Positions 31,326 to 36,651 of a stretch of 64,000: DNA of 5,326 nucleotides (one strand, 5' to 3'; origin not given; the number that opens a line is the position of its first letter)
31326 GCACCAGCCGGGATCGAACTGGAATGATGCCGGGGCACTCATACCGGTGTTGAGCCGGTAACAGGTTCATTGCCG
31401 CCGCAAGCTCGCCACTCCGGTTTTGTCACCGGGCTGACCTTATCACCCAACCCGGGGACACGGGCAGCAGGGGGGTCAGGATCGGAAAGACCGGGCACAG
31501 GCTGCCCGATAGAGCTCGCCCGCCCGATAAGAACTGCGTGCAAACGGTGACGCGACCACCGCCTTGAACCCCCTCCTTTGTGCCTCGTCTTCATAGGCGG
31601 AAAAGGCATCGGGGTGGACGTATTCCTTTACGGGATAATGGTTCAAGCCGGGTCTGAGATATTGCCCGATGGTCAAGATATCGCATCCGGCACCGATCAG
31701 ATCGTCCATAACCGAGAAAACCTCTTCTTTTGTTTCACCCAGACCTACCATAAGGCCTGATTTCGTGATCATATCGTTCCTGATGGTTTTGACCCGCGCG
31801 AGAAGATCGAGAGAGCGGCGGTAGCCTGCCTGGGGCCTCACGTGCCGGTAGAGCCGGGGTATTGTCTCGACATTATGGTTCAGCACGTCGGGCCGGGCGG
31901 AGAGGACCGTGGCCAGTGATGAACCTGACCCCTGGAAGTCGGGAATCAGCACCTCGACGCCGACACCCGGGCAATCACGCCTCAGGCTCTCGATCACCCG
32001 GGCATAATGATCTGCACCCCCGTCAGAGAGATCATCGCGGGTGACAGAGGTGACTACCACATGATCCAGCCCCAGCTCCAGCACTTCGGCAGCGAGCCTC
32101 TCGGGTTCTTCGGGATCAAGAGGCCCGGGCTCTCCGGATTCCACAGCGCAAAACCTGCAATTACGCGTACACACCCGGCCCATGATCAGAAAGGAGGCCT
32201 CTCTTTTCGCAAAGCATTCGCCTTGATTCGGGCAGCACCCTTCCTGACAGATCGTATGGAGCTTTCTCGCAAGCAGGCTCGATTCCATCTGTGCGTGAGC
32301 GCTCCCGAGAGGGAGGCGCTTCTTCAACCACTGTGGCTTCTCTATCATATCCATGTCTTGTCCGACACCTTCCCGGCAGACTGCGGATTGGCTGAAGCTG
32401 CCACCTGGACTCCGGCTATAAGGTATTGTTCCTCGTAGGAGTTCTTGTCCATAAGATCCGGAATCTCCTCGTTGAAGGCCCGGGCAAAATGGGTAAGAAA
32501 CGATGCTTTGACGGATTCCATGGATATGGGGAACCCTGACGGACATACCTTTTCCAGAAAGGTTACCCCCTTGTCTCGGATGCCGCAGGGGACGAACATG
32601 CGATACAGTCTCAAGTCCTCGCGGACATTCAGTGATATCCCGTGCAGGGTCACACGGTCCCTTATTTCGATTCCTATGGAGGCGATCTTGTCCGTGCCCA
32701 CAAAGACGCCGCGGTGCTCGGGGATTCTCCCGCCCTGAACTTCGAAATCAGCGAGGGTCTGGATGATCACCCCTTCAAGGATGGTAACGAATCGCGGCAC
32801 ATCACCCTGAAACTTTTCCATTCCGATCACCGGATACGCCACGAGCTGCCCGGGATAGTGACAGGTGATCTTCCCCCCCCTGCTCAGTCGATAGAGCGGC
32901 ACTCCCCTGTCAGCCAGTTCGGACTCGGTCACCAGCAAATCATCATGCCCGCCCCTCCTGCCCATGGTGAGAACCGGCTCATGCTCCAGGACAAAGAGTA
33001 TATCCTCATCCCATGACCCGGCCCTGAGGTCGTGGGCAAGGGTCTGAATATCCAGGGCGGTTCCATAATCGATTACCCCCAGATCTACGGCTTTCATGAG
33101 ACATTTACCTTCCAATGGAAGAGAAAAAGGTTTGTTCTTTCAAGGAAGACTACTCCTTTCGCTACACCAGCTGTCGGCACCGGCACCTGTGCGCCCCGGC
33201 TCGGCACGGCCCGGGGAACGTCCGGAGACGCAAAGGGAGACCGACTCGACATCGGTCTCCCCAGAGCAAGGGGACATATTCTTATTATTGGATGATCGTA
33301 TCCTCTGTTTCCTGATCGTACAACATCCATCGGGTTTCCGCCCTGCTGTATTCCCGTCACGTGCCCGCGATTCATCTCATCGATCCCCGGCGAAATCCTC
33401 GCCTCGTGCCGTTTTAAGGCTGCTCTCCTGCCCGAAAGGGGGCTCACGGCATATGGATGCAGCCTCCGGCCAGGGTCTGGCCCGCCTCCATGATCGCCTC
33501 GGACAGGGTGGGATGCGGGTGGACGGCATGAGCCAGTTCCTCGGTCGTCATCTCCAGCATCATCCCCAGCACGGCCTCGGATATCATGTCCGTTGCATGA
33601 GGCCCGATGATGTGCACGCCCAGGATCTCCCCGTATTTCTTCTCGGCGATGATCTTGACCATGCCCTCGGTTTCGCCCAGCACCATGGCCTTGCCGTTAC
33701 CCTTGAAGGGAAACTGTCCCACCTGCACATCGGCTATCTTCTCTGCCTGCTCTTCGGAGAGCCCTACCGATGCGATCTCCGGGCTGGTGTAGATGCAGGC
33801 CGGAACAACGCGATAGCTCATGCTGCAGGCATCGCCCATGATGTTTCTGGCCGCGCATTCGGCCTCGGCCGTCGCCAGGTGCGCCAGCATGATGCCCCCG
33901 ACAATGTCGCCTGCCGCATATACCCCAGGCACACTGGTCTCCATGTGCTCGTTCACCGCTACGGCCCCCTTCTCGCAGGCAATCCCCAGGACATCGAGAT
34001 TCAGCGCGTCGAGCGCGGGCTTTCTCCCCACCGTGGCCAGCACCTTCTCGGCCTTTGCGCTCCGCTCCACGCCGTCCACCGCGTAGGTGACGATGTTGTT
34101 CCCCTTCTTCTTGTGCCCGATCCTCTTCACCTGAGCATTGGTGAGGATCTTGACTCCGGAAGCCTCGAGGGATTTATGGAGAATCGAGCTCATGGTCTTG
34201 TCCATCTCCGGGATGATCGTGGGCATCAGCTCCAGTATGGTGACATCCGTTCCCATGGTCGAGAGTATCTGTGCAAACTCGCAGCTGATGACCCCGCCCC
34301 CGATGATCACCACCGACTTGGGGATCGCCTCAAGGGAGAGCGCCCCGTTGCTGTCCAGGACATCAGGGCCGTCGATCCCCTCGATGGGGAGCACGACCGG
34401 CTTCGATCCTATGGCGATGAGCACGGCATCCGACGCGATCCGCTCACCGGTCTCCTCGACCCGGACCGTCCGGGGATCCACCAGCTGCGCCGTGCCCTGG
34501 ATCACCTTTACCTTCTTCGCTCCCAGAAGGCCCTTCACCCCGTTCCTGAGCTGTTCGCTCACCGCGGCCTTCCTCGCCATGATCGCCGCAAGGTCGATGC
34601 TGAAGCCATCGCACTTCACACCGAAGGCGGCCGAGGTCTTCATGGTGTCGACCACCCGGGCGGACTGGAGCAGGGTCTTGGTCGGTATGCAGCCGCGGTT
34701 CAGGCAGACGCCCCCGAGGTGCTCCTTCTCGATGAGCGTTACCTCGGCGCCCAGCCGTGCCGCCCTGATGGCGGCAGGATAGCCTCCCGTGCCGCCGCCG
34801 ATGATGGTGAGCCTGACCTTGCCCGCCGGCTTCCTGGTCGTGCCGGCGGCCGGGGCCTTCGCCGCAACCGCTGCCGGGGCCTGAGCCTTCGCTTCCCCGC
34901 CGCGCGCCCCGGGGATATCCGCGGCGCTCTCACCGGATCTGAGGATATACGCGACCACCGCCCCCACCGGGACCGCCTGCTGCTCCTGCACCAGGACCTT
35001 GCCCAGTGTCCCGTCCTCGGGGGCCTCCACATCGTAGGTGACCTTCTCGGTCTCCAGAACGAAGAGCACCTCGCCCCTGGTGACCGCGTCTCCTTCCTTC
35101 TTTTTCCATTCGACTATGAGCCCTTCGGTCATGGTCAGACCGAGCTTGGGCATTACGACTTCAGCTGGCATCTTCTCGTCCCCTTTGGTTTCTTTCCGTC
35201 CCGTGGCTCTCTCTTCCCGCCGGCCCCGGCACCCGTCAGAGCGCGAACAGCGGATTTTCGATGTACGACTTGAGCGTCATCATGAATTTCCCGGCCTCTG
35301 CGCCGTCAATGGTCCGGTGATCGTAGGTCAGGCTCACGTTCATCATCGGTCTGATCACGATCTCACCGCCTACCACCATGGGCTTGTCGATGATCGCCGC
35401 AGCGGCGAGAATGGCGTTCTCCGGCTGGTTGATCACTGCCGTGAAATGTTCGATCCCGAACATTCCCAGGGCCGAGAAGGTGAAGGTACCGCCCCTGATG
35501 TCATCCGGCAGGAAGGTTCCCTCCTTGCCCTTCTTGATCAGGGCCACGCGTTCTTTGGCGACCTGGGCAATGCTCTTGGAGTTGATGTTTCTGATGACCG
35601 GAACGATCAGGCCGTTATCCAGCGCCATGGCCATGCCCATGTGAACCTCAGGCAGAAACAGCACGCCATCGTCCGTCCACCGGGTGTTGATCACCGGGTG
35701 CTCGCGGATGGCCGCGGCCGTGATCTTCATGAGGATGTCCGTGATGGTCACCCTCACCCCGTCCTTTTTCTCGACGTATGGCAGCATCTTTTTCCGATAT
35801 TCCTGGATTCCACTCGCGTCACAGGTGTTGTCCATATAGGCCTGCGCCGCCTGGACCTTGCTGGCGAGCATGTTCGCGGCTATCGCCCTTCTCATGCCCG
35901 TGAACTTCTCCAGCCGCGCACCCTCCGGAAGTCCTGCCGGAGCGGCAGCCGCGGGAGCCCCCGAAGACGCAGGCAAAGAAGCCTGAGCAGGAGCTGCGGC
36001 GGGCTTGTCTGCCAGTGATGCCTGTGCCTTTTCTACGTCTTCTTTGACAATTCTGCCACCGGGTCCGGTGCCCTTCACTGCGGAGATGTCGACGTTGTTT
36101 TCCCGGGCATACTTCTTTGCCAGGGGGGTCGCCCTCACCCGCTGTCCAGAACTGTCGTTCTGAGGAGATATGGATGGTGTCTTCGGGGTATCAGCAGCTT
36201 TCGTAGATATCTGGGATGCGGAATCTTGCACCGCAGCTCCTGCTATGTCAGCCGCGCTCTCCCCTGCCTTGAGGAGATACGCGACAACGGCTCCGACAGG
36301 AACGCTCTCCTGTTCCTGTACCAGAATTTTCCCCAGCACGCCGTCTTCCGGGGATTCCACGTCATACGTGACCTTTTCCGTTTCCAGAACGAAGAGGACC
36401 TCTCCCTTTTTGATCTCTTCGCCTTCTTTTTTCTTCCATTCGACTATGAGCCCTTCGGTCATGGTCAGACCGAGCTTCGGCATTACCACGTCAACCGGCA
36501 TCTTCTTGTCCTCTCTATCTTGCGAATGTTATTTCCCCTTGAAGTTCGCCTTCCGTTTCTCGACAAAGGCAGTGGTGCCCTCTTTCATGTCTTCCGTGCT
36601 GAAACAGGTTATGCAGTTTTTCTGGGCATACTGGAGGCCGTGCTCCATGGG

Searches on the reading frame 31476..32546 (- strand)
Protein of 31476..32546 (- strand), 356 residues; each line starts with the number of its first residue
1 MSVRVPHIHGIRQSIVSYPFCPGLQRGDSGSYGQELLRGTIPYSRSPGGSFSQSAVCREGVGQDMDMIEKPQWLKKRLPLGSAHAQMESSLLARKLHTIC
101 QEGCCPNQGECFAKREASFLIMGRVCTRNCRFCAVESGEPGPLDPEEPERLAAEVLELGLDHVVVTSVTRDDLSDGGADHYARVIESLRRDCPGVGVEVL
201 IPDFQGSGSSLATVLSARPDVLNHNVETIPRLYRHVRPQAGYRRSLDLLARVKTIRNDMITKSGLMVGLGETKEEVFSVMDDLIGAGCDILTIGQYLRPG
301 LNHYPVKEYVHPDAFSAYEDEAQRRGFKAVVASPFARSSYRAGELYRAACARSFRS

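Call 27: search_protein_families(library=ncbifam, proteins=[window:31476-32546:-], max_evalue=1e-10)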
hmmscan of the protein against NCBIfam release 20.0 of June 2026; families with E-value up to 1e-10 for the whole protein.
window:31476-32546:- (356 aa): 4 families
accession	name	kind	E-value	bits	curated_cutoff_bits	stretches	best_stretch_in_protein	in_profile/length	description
NF004019.1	PRK05481.1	subfamily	9.5e-120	399.2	203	1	70-350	1-281/286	lipoyl synthase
NF009544.0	PRK12928.1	subfamily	2.9e-117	391.2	210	1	64-347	14-298/300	lipoyl synthase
NF053790.1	LplA_LipA_fuse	exception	4e-112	375.8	800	1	66-343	329-604/606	bifunctional lipoate--protein ligase/lipoyl synthase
TIGR00510.1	lipA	equivalog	4e-104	348.1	310.25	1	66-349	13-297/302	lipoyl synthase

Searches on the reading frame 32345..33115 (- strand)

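Call 30: search_protein_families(library=pfam, proteins=[window:32345-33115:-], max_evalue=0.00001)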
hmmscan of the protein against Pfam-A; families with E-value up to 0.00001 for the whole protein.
window:32345-33115:- (256 aa): 1 family
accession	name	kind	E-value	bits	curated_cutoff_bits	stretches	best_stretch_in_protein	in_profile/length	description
PF21948.1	LplA-B_cat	-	1e-35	124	27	1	16-211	1-200/200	Lipoyl protein ligase A/B catalytic domain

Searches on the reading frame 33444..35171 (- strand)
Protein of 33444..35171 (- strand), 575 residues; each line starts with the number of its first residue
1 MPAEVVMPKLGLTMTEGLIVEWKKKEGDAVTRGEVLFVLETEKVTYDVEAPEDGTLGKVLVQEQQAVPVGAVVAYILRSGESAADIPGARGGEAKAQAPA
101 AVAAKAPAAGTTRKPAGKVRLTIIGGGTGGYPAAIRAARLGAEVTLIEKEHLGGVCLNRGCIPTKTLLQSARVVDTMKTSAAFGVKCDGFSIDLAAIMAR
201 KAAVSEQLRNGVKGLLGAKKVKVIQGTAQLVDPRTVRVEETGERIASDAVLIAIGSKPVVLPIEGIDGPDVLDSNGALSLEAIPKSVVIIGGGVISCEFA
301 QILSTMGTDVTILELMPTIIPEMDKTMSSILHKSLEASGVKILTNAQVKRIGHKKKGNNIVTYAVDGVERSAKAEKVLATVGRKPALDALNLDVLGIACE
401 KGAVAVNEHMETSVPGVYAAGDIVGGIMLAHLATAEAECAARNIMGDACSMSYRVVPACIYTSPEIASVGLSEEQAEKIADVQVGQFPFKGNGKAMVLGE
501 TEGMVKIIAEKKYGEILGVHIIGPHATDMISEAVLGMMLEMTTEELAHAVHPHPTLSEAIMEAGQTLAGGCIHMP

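Call 27: search_protein_families(library=ncbifam, proteins=[window:33444-35171:-], max_evalue=1e-10)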
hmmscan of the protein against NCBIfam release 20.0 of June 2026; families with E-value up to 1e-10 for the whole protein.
window:33444-35171:- (575 aa): 49 families (the best 25 are shown)
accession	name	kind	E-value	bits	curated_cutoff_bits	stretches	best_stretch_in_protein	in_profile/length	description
TIGR01350.1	lipoamide_DH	equivalog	1.7e-160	534.7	408.8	1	120-574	3-461/461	dihydrolipoyl dehydrogenase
TIGR02053.1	MerA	equivalog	1.4e-111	373.8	454.45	1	120-567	2-453/465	mercury(II) reductase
NF004947.0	PRK06292.2-5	equivalog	2.6e-99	333.3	592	1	122-565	7-456/474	dihydrolipoyl dehydrogenase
NF004991.0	PRK06370.1-3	subfamily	2.7e-99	333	620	1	106-566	23-486/509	FAD-containing oxidoreductase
NF004943.0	PRK06292.2-1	equivalog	9.6e-99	331.2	432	1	119-566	4-454/456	dihydrolipoyl dehydrogenase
NF004945.0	PRK06292.2-3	equivalog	9.7e-97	324.7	494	1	120-561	5-446/457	dihydrolipoyl dehydrogenase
NF003585.0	PRK05249.1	equivalog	1.6e-93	313.9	465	1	121-563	9-453/464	Si-specific NAD(P)(+) transhydrogenase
NF004946.0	PRK06292.2-4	subfamily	4.5e-92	309.3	634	1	120-563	5-466/487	dihydrolipoyl dehydrogenase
NF004776.0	PRK06116.1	equivalog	4.7e-91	306.1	480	1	121-559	7-445/450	glutathione-disulfide reductase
NF004992.0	PRK06370.1-4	equivalog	2.2e-89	300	629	1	122-560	8-448/459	FAD-containing oxidoreductase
NF005883.0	PRK07845.1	equivalog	7.3e-83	279.1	479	1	120-567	4-459/466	NAD(P)H-quinone dehydrogenase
NF010311.1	PRK13748.1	subfamily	4.9e-80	269.9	600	1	65-567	45-548/560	mercury(II) reductase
NF005884.0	PRK07846.1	equivalog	1.9e-79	267.4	501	1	121-563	6-447/454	mycothione reductase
TIGR01424.1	gluta_reduc_2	equivalog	3.6e-79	266.4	606.05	1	121-560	5-442/446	glutathione-disulfide reductase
TIGR03452.1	mycothione_red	equivalog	7.4e-72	242.6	635.65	1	121-563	5-448/452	mycothione reductase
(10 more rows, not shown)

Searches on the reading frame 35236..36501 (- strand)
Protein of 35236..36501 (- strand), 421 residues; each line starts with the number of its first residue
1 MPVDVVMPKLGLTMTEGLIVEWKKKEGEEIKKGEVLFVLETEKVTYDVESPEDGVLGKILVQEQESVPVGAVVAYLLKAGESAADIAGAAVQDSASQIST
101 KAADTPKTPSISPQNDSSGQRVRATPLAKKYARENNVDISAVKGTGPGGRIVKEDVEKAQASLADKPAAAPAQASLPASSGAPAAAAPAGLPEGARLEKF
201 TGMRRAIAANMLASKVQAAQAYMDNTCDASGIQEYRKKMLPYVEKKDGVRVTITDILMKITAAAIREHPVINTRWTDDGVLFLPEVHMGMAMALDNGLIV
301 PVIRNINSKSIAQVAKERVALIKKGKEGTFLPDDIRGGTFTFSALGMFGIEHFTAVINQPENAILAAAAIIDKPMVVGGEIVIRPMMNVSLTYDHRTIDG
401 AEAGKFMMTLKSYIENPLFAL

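Call 9: search_protein_families(library=pfam, proteins=[window:35236-36501:-])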
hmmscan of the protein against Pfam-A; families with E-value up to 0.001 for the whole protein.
window:35236-36501:- (421 aa): 3 families
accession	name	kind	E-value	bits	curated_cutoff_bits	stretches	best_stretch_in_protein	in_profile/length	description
PF00198.28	2-oxoacid_dh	-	2.2e-73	246.9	23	1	197-418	6-228/232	2-oxoacid dehydrogenases acyltransferase (catalytic domain)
PF02817.22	E3_binding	-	1.9e-18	66.8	23.7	1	122-157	1-36/36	e3 binding domain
PF00364.28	Biotin_lipoyl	-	7.5e-17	61.4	22.1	1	4-76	2-73/73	Biotin-requiring enzyme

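Call 27: search_protein_families(library=ncbifam, proteins=[window:35236-36501:-], max_evalue=1e-10)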
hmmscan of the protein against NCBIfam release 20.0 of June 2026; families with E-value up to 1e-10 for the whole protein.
window:35236-36501:- (421 aa): 11 families
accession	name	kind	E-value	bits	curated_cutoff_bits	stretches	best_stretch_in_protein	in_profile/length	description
TIGR01349.1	PDHac_trf_mito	equivalog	2.4e-94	317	445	1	5-418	2-433/437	pyruvate dehydrogenase complex dihydrolipoamide acetyltransferase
NF004309.0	PRK05704.1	equivalog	3.3e-83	280.3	449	1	3-417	3-401/408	2-oxoglutarate dehydrogenase complex dihydrolipoyllysine-residue succinyltransferase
TIGR01347.1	sucB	equivalog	7.4e-82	275.7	378.65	1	3-417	1-397/404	dihydrolipoyllysine-residue succinyltransferase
NF008814.0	PRK11854.1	equivalog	4.9e-81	273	722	1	4-415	209-630/637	pyruvate dehydrogenase complex dihydrolipoyllysine-residue acetyltransferase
TIGR02927.1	SucB_Actino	equivalog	1.9e-74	251.5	423.45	2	101-418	245-572/579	2-oxoglutarate dehydrogenase, E2 component, dihydrolipoamide succinyltransferase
TIGR01348.1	PDHac_trf_long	equivalog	2.2e-65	221.3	552.1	1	4-416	157-581/587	dihydrolipoyllysine-residue acetyltransferase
NF011416.0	PRK14843.1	equivalog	4.7e-61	206.6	429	1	120-418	47-343/347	dihydrolipoamide acetyltransferase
NF008815.0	PRK11857.1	equivalog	3.6e-55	187.6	378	1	121-417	3-302/308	dihydrolipoamide acetyltransferase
NF011457.0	PRK14875.1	equivalog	2e-27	96.2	307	1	4-162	5-128/372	acetoin dehydrogenase dihydrolipoyllysine-residue acetyltransferase subunit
NF008854.0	PRK11892.1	equivalog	8.7e-23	80.7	454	1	1-136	1-130/464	pyruvate dehydrogenase complex E1 component subunit beta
NF008907.0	PRK12270.1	equivalog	2.3e-19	68.7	878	1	135-414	96-361/1241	multifunctional oxoglutarate decarboxylase/oxoglutarate dehydrogenase thiamine pyrophosphate-binding subunit/dihydrolipoyllysine-residue suc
